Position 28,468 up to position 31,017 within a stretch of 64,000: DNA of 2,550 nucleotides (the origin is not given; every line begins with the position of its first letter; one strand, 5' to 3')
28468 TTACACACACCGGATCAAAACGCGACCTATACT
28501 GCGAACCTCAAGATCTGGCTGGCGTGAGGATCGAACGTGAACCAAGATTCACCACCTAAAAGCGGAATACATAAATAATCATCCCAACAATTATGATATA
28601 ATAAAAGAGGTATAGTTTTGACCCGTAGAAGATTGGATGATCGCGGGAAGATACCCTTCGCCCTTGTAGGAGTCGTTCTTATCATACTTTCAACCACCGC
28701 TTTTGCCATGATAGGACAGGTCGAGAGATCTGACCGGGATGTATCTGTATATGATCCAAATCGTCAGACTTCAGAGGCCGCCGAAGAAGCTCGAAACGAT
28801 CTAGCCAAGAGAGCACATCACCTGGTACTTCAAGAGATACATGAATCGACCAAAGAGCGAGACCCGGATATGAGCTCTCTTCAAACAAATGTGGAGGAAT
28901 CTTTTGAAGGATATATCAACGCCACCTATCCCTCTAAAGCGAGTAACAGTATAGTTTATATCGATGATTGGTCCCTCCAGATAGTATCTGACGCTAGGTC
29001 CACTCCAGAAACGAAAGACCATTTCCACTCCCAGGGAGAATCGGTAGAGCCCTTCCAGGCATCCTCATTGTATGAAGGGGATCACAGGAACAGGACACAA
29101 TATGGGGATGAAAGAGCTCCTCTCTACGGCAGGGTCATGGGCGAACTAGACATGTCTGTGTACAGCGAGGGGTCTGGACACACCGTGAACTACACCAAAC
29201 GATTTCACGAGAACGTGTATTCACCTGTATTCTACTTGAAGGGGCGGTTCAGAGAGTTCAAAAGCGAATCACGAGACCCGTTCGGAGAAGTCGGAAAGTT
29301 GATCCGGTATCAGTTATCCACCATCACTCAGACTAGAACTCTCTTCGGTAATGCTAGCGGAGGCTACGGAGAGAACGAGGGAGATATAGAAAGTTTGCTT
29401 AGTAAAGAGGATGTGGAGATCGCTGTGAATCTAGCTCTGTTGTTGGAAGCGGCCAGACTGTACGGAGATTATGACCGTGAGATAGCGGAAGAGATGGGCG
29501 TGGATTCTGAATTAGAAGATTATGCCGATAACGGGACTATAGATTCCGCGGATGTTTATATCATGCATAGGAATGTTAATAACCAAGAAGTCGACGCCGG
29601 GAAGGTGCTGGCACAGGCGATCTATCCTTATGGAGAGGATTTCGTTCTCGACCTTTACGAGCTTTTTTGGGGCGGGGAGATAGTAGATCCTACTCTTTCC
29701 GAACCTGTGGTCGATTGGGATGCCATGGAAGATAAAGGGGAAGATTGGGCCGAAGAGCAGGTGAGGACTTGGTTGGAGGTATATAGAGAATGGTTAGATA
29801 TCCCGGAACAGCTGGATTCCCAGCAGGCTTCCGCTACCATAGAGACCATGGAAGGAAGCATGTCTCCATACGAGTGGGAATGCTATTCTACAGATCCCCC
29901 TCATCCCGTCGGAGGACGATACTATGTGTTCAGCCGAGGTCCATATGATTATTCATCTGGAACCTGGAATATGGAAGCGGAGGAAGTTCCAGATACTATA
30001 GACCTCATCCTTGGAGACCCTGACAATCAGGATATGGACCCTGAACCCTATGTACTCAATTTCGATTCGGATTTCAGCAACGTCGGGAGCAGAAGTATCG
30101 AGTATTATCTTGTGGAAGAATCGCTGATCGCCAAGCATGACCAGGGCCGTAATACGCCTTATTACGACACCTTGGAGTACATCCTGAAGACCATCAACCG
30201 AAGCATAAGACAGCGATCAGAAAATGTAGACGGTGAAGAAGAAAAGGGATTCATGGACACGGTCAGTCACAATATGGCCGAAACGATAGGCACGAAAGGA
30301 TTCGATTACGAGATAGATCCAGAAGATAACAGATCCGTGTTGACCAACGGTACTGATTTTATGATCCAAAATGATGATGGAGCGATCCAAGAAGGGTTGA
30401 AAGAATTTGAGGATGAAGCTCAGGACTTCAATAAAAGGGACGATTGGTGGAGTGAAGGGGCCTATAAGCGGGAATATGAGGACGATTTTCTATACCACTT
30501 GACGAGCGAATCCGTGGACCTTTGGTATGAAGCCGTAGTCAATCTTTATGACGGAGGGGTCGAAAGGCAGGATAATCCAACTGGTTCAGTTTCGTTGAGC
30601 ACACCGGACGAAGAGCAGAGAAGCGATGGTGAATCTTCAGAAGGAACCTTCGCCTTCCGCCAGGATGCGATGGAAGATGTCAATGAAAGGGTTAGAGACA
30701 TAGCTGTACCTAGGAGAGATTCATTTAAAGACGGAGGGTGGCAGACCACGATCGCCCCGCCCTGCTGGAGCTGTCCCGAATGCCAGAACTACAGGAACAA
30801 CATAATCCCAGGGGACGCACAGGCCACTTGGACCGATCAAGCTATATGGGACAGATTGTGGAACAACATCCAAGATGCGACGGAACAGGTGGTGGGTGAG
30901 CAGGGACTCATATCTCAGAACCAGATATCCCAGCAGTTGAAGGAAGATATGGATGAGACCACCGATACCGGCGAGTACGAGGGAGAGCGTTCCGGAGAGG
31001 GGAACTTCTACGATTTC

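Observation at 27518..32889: Module of two small pilin-like proteins plus a 1423-aa protein with a prepilin-like N-terminus, convergent with the pilus operon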

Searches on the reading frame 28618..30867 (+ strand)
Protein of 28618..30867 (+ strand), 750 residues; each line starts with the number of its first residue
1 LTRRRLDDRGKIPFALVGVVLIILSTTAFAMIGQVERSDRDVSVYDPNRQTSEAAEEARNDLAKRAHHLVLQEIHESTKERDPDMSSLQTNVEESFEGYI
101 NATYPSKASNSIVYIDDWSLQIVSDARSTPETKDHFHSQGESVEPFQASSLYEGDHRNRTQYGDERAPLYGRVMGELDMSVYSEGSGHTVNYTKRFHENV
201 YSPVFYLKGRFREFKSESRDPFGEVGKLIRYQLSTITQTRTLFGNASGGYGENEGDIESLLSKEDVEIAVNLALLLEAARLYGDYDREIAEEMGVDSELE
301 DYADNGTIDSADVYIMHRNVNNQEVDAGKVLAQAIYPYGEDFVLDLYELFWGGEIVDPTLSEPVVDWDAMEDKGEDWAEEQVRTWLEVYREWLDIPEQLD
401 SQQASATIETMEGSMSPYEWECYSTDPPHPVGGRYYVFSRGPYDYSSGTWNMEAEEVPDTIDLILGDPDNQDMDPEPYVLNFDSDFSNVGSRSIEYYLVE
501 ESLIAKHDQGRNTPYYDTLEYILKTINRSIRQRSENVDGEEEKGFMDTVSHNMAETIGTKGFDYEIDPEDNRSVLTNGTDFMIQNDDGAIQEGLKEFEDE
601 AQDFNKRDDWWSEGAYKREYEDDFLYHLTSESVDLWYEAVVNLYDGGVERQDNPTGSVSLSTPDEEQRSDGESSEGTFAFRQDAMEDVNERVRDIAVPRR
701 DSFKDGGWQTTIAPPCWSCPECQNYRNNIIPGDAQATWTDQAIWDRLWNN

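Call 34: predict_structure(alignment_id=A2)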
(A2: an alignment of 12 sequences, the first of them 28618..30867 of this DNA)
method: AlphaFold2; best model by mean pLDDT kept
length: 750 residues; sequences in the alignment: 12
mean_pLDDT: 45.2   pTM: 0.33
mean pLDDT of the five models: 45.2, 42.8, 41.1, 37.6, 37.5
residues with pLDDT >= 90: 0; 70-90: 85; 50-70: 141; < 50: 524
segments of 3 or more residues with pLDDT < 50: 1-11, 36-46, 79-82, 125-169, 218-227, 229-231, 233-262, 265-271, 282-446, 487-490, 498-500, 522-585, 587-594, 600-622, 627-750
pLDDT, mean of each block of 10 residues (from residue 1): 41 58 72 50 52 81 73 57 62 81 80 80 45 28 28 29 40 76 76 72 52 50 48 47 33 37 49 52 43 43 36 40 33 36 38 33 36 43 40 34 25 34 34 45 45 53 57 58 50 51 61 53 43 37 35 29 29 32 41 47 44 33 47 43 28 26 24 32 40 34 29 32 37 37 34
secondary structure, 60 per line:
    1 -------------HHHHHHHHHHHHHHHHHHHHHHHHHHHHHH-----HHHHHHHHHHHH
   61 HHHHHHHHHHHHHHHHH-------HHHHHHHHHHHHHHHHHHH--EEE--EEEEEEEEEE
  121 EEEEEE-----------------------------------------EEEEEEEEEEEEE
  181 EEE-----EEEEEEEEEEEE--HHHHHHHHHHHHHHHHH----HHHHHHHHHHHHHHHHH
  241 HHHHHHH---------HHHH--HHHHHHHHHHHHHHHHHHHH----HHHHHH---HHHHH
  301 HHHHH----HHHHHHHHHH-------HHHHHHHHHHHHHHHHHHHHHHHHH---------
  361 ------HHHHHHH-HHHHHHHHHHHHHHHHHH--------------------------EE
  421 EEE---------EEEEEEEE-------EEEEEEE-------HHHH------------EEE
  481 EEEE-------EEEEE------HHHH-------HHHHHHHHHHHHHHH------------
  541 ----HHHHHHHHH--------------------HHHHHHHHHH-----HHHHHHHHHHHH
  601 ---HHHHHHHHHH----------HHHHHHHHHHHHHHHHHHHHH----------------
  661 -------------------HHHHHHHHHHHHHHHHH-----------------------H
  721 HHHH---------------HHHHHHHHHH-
elements in order (helices of 4 or more, strands of 3 or more residues): H14-43 H49-77 H85-103 E106-108 E111-126 E168-183 E189-200 H203-219 H224-247 H257-260 H263-282 H287-292 H296-305 H310-319 H327-351 H367-373 H375-392 E419-423 E433-440 E448-454 H462-465 E478-484 E492-496 H503-506 H514-528 H545-553 H574-583 H589-600 H604-613 H624-644 H680-696 H720-724 H740-749

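Call 46: fold_search(model_id=the predicted structure, library=pdb)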
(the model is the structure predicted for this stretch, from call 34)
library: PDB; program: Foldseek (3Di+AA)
matches with E <= 10: 449; with E <= 0.001: 0
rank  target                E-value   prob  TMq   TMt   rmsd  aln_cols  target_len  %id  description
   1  7sq7_A                4.1e-02  0.13  0.07  0.10  30.9       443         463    8  Cryo-EM structure of mouse PI(3,5)P2-bound TRPML1 channel at 2.41 Angstrom resolution (released 2022-02-02)
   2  9dok_F                6.0e-02  0.20  0.08  0.15  26.8       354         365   12  Cryo-EM structure of LptB2FG apo-II (released 2025-11-19)
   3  8f2r_J                1.2e-01  0.21  0.06  0.16  20.0       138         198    7  Human CCC complex (released 2023-05-24)
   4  2b4s_A                1.5e-01  0.14  0.04  0.09  21.0       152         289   13  Crystal structure of a complex between PTP1B and the insulin receptor tyrosine kinase (released 2005-11-15)
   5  7mgl_A                1.6e-01  0.11  0.08  0.11  36.2       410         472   11  Structure of human TRPML1 with ML-SI3 (released 2021-06-16)
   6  8exk_A                1.8e-01  0.13  0.05  0.11  18.8       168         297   11  Crystal structure of PTP1B D181A/Q262A phosphatase domain with JAK2 activation loop phosphopeptide (released 2023-07-05)
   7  9cc2_A                1.8e-01  0.09  0.06  0.09  29.7       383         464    8  Cryo-EM structure of mouse PI(4,5)P2-bound TRPML1 channel at 2.46 Angstrom resolution (released 2024-10-09)
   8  9hld_A                2.0e-01  0.09  0.08  0.11  36.7       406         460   11  TRPML1 in complex with compound 13 (released 2025-06-04)
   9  7krw_A                2.1e-01  0.05  0.05  0.06  33.5       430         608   10  Stimulating state of near full-length Hsp70 DnaK fused with a substrate peptide (released 2021-09-15)
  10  5ixm_F                2.3e-01  0.18  0.05  0.21  12.1       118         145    9  The LPS Transporter LptDE from Yersinia pestis, core complex (released 2016-05-18)
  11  2b5u_A                3.0e-01  0.08  0.06  0.09  41.0       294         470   10  Crystal Structure Of Colicin E3 V206C Mutant In Complex With Its Immunity Protein (released 2006-11-07)
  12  7ken                  3.2e-01  0.10  0.05  0.10  19.4       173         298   12  Protein Tyrosine Phosphatase 1B, D289A mutant, apo state (released 2021-03-10)
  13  2r76_A                3.4e-01  0.20  0.06  0.25  10.7       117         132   10  Crystal structure of the rare lipoprotein B (SO_1173) from Shewanella oneidensis, Northeast Structural Genomics Consor (released 2007-09-25)
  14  5ye5_A                3.4e-01  0.11  0.09  0.13  29.6       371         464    9  structure of endo-lysosomal TRPML1 channel inserting into nanodisc (released 2017-11-15)
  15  8f2r_C                3.5e-01  0.16  0.06  0.20  21.8       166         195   14  Human CCC complex (released 2023-05-24)
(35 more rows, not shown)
